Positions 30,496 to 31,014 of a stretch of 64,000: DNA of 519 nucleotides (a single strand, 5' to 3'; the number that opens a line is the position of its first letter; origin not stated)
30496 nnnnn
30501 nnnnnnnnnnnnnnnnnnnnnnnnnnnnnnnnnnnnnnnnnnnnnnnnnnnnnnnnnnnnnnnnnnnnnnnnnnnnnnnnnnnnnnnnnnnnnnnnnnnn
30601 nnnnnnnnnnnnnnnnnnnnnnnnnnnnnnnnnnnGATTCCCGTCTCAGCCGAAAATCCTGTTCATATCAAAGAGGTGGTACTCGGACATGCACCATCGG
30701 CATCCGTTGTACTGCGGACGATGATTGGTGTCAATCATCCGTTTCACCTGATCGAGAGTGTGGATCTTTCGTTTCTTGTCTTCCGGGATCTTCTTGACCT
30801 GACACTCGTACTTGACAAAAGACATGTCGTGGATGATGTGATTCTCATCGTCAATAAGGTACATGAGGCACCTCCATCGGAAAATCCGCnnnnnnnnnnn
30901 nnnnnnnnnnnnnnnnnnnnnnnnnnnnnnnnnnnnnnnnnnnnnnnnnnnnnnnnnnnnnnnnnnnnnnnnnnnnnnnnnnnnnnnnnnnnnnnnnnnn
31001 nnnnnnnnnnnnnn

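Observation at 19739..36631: Selenocysteine machinery (selC candidate, selB, selA) dispersed through one long minus-strand gene string, without selD or a visible selenoprotein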

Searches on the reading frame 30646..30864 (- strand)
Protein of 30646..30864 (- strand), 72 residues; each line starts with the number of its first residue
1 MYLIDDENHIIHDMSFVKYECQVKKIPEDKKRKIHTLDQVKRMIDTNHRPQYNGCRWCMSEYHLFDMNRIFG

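Call 4: search_protein_families(library=pfam, proteins=[window:30646-30864:-])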
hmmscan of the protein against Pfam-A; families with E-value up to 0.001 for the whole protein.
window:30646-30864:- (72 aa): 0 families

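Call 16: find_homologous_proteins(query=window:30646-30864:-, max_evalue=0.01)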
Query window:30646-30864:- (72 aa): 41 proteins with E <= 0.01 among 41 candidates.
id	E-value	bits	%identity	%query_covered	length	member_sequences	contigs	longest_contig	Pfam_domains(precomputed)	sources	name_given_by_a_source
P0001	3.2e-39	150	82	100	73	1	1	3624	-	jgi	jgi:hypothetical protein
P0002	3.9e-39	150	83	100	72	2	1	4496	-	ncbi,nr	ncbi:MAG: hypothetical protein PHI18_08325 [bacterium]|nr:hypothetical protein [bacterium]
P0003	9.1e-38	145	81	100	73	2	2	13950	-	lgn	-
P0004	9.8e-38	145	82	100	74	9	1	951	-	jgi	-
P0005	1.9e-37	144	82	100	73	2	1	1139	-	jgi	jgi:hypothetical protein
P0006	3.8e-37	143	85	99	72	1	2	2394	-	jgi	jgi:hypothetical protein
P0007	1.7e-36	141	83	99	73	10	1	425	-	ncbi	-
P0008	2.6e-36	141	83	99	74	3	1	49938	-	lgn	-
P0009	2.6e-36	141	79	100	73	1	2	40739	-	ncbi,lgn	ncbi:MAG: hypothetical protein ACOZB3_01120 [Calditrichota bacterium]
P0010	3.3e-36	140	81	100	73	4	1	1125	-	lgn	-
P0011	7.9e-36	139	78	100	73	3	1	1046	-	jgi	jgi:hypothetical protein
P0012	8.6e-36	139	80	99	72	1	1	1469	-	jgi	jgi:hypothetical protein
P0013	3.4e-35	137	79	100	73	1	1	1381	-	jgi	-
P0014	5.4e-34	133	75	100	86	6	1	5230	-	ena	-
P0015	6.2e-34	133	74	100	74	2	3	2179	-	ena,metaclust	metaclust:\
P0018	5.9e-32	127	76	99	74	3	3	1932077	-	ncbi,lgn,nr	ncbi:MAG: hypothetical protein H6506_01165 [Calditrichaeota bacterium]|nr:hypothetical protein [Cald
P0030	5.6e-26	108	63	99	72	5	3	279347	-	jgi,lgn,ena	-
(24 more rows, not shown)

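Call 17: find_encoding_contigs(protein=P0018, flank=10000, max_places=3)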
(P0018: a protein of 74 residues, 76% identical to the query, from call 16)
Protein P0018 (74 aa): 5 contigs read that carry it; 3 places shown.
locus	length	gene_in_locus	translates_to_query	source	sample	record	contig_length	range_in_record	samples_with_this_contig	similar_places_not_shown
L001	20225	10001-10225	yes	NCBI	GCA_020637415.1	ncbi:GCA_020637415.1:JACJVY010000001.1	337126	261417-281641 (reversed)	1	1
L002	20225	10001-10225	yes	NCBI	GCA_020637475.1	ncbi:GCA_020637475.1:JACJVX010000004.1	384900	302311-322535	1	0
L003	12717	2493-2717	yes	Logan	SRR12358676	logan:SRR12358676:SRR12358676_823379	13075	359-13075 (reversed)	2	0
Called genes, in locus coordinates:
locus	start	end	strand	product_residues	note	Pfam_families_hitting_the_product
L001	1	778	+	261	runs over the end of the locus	PF22935:RM44_endonuclase (weak), PF14622:Ribonucleas_3_3, PF00636:Ribonuclease_3, PF00035:dsrm, PF14709:DND1_DSRM (weak)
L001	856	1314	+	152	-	PF00293:NUDIX, PF14815:NUDIX_4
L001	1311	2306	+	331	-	PF08308:PEGA (faint), PF00578:AhpC-TSA, PF08534:Redoxin (weak)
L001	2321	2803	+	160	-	PF00578:AhpC-TSA, PF08534:Redoxin, PF13098:Thioredoxin_2 (weak), PF13905:Thioredoxin_8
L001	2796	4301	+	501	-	PF19494:DUF6029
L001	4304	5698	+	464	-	PF12390:Se-cys_synth_N (weak), PF03841:SelA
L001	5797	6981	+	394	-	PF25145:NfeD1b_N, PF24961:NfeD_membrane, PF01957:NfeD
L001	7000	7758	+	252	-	PF01145:Band_7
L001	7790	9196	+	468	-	PF13620:CarboxypepD_reg (faint), PF08308:PEGA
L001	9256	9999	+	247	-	PF01479:S4, PF00849:PseudoU_synth_2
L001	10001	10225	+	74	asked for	-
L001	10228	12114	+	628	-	PF00009:GTP_EFTU, PF03144:GTP_EFTU_D2 (weak), PF25461:Beta-barrel_SelB, PF09107:WHD_3rd_SelB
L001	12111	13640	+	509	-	PF01676:Metalloenzyme, PF06415:iPGM_N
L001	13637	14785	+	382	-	PF13231:PMT_2 (weak)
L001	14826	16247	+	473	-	PF01943:Polysacc_synt (weak)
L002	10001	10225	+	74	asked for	-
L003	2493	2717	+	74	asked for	-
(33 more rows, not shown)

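Call 18: find_encoding_contigs(protein=P0030, flank=10000, max_places=3)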
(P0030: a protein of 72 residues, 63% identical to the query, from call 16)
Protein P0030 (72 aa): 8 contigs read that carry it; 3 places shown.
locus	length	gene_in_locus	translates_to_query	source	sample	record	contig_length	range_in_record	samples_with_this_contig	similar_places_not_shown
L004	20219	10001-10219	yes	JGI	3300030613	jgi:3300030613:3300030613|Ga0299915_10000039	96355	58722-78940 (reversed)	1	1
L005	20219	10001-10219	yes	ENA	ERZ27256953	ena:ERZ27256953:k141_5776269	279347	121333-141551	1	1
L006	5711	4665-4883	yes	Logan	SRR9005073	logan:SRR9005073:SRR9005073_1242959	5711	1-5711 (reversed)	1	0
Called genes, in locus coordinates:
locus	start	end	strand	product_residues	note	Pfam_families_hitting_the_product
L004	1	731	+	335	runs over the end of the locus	PF08308:PEGA, PF00578:AhpC-TSA, PF08534:Redoxin, PF13905:Thioredoxin_8 (faint)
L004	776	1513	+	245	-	PF13860:FlgD_ig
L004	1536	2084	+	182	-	PF00578:AhpC-TSA, PF08534:Redoxin, PF00085:Thioredoxin (weak), PF13098:Thioredoxin_2 (weak), PF13905:Thioredoxin_8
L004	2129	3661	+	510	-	PF19494:DUF6029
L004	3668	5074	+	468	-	PF12390:Se-cys_synth_N (weak), PF03841:SelA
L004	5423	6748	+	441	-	PF25145:NfeD1b_N, PF24961:NfeD_membrane, PF01957:NfeD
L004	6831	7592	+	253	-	PF01145:Band_7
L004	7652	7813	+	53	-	-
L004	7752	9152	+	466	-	PF13620:CarboxypepD_reg (faint), PF08308:PEGA (weak), PF22820:TcaA_3rd_4th (faint), PF08308:PEGA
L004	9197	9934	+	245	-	PF01479:S4, PF00849:PseudoU_synth_2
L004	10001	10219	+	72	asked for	-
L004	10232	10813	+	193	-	PF12895:ANAPC3 (faint), PF13181:TPR_8 (faint), PF13424:TPR_12 (faint), PF13174:TPR_6 (faint), PF13414:TPR_11, PF00515:TPR_1, PF07719:TPR_2 (weak), PF13414:TPR_11, +5 more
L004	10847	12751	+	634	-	PF00009:GTP_EFTU, PF01926:MMR_HSR1 (faint), PF03144:GTP_EFTU_D2, PF25461:Beta-barrel_SelB, PF09106:WHD_2nd_SelB, PF09107:WHD_3rd_SelB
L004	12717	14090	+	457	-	PF04055:Radical_SAM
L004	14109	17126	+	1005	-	PF00580:UvrD-helicase, PF13245:AAA_19, PF13604:AAA_30 (faint), PF13538:UvrD_C_2 (faint), PF13245:AAA_19 (weak), PF13361:UvrD_C, PF12705:PDDEXK_1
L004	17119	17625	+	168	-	PF18917:LiaI-LiaF-like_TM1, PF22570:LiaF-TM (weak)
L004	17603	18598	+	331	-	PF08240:ADH_N, PF16912:Glu_dehyd_C, PF00107:ADH_zinc_N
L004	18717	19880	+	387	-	PF13231:PMT_2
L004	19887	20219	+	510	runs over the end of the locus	PF01943:Polysacc_synt, PF13440:Polysacc_synt_3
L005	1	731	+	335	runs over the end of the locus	PF08308:PEGA, PF00578:AhpC-TSA, PF08534:Redoxin, PF13905:Thioredoxin_8 (faint)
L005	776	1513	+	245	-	PF13860:FlgD_ig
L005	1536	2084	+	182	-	PF00578:AhpC-TSA, PF08534:Redoxin, PF00085:Thioredoxin (weak), PF13098:Thioredoxin_2 (weak), PF13905:Thioredoxin_8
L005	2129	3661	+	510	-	PF19494:DUF6029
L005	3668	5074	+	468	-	PF12390:Se-cys_synth_N (weak), PF03841:SelA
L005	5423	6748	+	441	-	PF25145:NfeD1b_N, PF24961:NfeD_membrane, PF01957:NfeD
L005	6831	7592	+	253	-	PF01145:Band_7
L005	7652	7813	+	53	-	-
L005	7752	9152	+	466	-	PF13620:CarboxypepD_reg (faint), PF08308:PEGA (weak), PF22820:TcaA_3rd_4th (faint), PF08308:PEGA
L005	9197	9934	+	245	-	PF01479:S4, PF00849:PseudoU_synth_2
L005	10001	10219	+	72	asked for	-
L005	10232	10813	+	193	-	PF12895:ANAPC3 (faint), PF13181:TPR_8 (faint), PF13424:TPR_12 (faint), PF13174:TPR_6 (faint), PF13414:TPR_11, PF00515:TPR_1, PF07719:TPR_2 (weak), PF13414:TPR_11, +5 more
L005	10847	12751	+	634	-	PF00009:GTP_EFTU, PF01926:MMR_HSR1 (faint), PF03144:GTP_EFTU_D2, PF25461:Beta-barrel_SelB, PF09106:WHD_2nd_SelB, PF09107:WHD_3rd_SelB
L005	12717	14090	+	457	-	PF04055:Radical_SAM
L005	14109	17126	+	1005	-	PF00580:UvrD-helicase, PF13245:AAA_19, PF13604:AAA_30 (faint), PF13538:UvrD_C_2 (faint), PF13245:AAA_19 (weak), PF13361:UvrD_C, PF12705:PDDEXK_1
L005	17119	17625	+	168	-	PF18917:LiaI-LiaF-like_TM1, PF22570:LiaF-TM (weak)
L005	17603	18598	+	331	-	PF08240:ADH_N, PF16912:Glu_dehyd_C, PF00107:ADH_zinc_N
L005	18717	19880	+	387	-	PF13231:PMT_2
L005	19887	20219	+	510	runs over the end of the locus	PF01943:Polysacc_synt, PF13440:Polysacc_synt_3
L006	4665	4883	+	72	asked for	-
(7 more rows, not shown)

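Call 19: find_encoding_contigs(protein=window:30646-30864:-, flank=10000, max_places=3)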
Protein window:30646-30864:- (72 aa): 3 contigs read that carry it; 3 places shown.
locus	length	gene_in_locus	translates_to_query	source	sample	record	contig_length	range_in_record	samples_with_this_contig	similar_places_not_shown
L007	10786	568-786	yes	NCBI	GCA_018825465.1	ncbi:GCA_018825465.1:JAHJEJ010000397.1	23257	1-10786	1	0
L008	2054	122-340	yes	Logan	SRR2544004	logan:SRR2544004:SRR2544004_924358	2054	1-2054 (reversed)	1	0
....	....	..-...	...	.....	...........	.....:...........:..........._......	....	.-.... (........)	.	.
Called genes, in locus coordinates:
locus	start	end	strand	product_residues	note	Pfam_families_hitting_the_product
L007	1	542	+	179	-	PF00849:PseudoU_synth_2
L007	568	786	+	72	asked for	-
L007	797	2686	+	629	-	PF00009:GTP_EFTU, PF01926:MMR_HSR1 (faint), PF03144:GTP_EFTU_D2 (weak), PF25461:Beta-barrel_SelB, PF09107:WHD_3rd_SelB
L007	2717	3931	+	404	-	PF09913:DUF2142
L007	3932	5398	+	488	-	PF01943:Polysacc_synt, PF13440:Polysacc_synt_3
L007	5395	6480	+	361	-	-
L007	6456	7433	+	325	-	PF00535:Glycos_transf_2, PF10111:Glyco_tranf_2_2, PF13641:Glyco_tranf_2_3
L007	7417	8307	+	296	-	PF00763:THF_DHG_CYH, PF02882:THF_DHG_CYH_C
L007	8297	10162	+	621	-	PF11028:TMEM260_N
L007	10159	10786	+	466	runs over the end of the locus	PF01225:Mur_ligase, PF08245:Mur_ligase_M, PF02875:Mur_ligase_C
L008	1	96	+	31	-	?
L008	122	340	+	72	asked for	-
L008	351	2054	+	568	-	?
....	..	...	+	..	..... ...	-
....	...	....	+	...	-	?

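Call 24: find_related_loci(query=A1, collection=genome_contigs, flank=10000)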
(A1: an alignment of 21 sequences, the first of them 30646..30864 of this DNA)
Query A1 (72 aa) in genome_contigs; peptide patterns used: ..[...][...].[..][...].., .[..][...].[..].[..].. (x = any residue, [..] = any of these).
109 stretches matched a pattern; 32 encode a relative of the query (tblastn E <= 1e-3); 32 distinct loci.
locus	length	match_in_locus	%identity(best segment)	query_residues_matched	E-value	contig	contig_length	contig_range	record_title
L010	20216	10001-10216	86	1-72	2e-43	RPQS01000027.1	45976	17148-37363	MAG: candidate division KSB1 bacterium isolate metabat2.380 metabat2.380_Contig_542499, whole genome shotgun sequence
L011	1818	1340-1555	86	1-72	1e-43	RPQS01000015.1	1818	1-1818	MAG: candidate division KSB1 bacterium isolate metabat2.380 metabat2.380_Contig_199505, whole genome shotgun sequence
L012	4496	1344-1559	83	1-72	1e-41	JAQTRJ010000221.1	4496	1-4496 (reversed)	MAG: bacterium isolate STB_160 NODE_65294_length_4496_cov_2.623484_Sandtown_B, whole genome shotgun sequence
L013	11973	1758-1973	79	1-72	1e-39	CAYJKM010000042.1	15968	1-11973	MAG TPA_asm: uncultured Alphaproteobacteria bacterium isolate ERP124720_co1_200 genome assembly, contig: NODE_4545_lengt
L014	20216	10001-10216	79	1-72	3e-39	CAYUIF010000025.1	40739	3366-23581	MAG TPA_asm: uncultured Alphaproteobacteria bacterium isolate SRP278314_co1_92 genome assembly, contig: NODE_1233_length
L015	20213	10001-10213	77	1-71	1e-37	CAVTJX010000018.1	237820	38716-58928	MAG: uncultured bacterium isolate MFD05674.bin.2.33 genome assembly, contig: contig_85280, whole genome shotgun sequence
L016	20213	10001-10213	75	1-71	1e-37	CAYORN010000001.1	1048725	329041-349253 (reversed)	MAG TPA_asm: uncultured Alphaproteobacteria bacterium isolate SRP302447_co2_208 genome assembly, contig: NODE_7_length_1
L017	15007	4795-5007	76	1-71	3e-37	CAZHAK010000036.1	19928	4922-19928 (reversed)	MAG TPA_asm: uncultured Alphaproteobacteria bacterium isolate binchicken_co277_95 genome assembly, contig: NODE_3702_len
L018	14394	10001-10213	77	1-71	4e-37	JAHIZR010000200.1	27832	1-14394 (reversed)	MAG: bacterium isolate Modern_marine.mb.187 Modern_marine.mb.187_k141_841799, whole genome shotgun sequence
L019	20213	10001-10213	76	1-71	1e-35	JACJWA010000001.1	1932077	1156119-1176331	MAG: Calditrichaeota bacterium isolate HK-STAS-AABM5-4 HK-STAS-AABM5-4_1, whole genome shotgun sequence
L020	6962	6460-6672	73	1-71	2e-35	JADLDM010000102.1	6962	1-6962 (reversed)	MAG: bacterium isolate SJ276 c_000000822501, whole genome shotgun sequence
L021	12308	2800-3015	71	1-72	4e-35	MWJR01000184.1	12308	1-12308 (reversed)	MAG: Calditrichaeota bacterium AABM5.125.24 NODE_57_length_12308_cov_6.92879_ID_113, whole genome shotgun sequence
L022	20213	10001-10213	73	1-71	1e-34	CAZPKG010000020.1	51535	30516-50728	MAG TPA_asm: uncultured Alphaproteobacteria bacterium isolate binchicken_co199_20 genome assembly, contig: NODE_719_leng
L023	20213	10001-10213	72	1-71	2e-34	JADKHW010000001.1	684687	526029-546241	MAG: bacterium isolate Skiv_18-Q3-R9-52_BATAC.286 tig00002208-10-6865150, whole genome shotgun sequence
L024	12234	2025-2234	71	1-70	4e-34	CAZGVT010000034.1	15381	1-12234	MAG TPA_asm: uncultured Alphaproteobacteria bacterium isolate binchicken_co16_333 genome assembly, contig: NODE_6469_len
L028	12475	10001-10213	61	1-71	1e-29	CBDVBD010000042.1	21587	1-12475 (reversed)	MAG TPA_asm: uncultured bacterium isolate SRR22302350_binner123_Refined_58 genome assembly, contig: ERZ25073595.610, who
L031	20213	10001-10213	56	1-71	1e-27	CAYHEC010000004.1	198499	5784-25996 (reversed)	MAG TPA_asm: uncultured Caldithrix sp. isolate ERP119702_co1_119 genome assembly, contig: NODE_23_length_198499_cov_10.5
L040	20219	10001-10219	41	1-71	7e-16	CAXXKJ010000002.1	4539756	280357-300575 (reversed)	MAG: bacterium isolate 130ea89d-4dea-436c-9ca1-374b83f7be77 genome assembly, contig: contig_2, whole genome shotgun sequ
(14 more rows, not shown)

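Call 28: search_protein_families(library=pfam, proteins=[L031:4364-6235:+, L031:6222-7454:+, L031:7470-7952:+, L031:7949-9979:+, L031:10225-11139:+, L031:14170-15144:+, L031:15372-16589:+, L040:10237-11172:+, L040:6282-9602:-, L040:12889-13872:+])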
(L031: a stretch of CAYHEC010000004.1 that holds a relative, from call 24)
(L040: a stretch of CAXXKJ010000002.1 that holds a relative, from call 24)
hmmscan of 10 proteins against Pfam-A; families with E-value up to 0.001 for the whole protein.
L031:4364-6235:+ (623 aa): 2 families
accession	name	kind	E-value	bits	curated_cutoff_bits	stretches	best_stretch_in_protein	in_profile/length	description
PF00905.27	Transpeptidase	-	1.1e-59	202.5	22.1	1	256-577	1-299/299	Penicillin binding protein transpeptidase domain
PF03717.20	PBP_dimer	-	1.2e-33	117.5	24.4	1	57-220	2-178/180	Penicillin-binding Protein dimerisation domain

L031:6222-7454:+ (410 aa): 1 family
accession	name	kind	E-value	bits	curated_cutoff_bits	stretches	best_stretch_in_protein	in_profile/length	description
PF01098.24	FTSW_RODA_SPOVE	-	3.1e-91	306.5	26.4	2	220-404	171-350/356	Cell cycle protein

L031:7470-7952:+ (160 aa): 5 families
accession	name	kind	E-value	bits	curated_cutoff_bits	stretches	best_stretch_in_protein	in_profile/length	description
PF13174.12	TPR_6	-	5.1e-07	30.4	26.3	0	74-98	3-27/33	Tetratricopeptide repeat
PF12895.13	ANAPC3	-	5.5e-07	30.2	27.2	1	66-125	18-74/82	Anaphase-promoting complex, cyclosome, subunit 3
PF13424.12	TPR_12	-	2.1e-05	25.1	30.1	0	42-98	18-72/77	Tetratricopeptide repeat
PF14559.12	TPR_19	-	3.2e-05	24.6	25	0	47-99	4-53/68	Tetratricopeptide repeat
PF13432.12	TPR_16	-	0.00047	21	32.7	0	39-96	2-55/65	Tetratricopeptide repeat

L031:7949-9979:+ (676 aa): 3 families
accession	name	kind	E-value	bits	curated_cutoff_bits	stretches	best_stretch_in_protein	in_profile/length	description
PF01551.29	Peptidase_M23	-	5.5e-12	46.2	28.7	2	64-128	2-63/96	Peptidase family M23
PF19077.6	Big_13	-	1.6e-07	32.2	27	1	596-674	24-100/102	Bacterial Ig-like domain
PF12245.14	Big_3_2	-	2.9e-06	27.9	23.3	0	604-668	39-113/122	Bacterial Ig-like domain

L031:10225-11139:+ (304 aa): 1 family
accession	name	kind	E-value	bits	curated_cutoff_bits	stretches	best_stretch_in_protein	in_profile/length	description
PF01008.23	IF-2B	-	3.5e-25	89.2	22.4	1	50-282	36-280/280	Initiation factor 2 subunit family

L031:14170-15144:+ (324 aa): 3 families
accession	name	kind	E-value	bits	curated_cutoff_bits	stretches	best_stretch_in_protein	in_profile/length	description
PF07676.18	PD40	-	6e-18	64.7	20.9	1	56-91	2-38/38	WD40-like Beta Propeller Repeat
PF14583.12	Pectate_lyase22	-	6.8e-05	22.2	30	0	70-126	43-100/386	Oligogalacturonate lyase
PF00930.27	DPPIV_N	-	0.00024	20.4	22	0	265-310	17-62/354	Dipeptidyl peptidase IV (DPP IV) N-terminal region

L031:15372-16589:+ (405 aa): 1 family
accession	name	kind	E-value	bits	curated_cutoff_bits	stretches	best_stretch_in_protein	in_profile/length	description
PF08245.18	Mur_ligase_M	-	2.2e-06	28.2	24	1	35-157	1-108/200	Mur ligase middle domain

L040:10237-11172:+ (311 aa): 1 family
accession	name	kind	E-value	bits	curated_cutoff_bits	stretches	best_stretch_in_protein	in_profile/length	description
PF01008.23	IF-2B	-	6.7e-05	22.7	22.4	1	128-251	115-237/280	Initiation factor 2 subunit family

L040:6282-9602:- (1106 aa): 1 family
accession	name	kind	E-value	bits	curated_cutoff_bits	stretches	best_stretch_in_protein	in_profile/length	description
PF12705.13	PDDEXK_1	-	1.3e-32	114.1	22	1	763-1068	2-247/247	PD-(D/E)XK nuclease superfamily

L040:12889-13872:+ (327 aa): 0 families
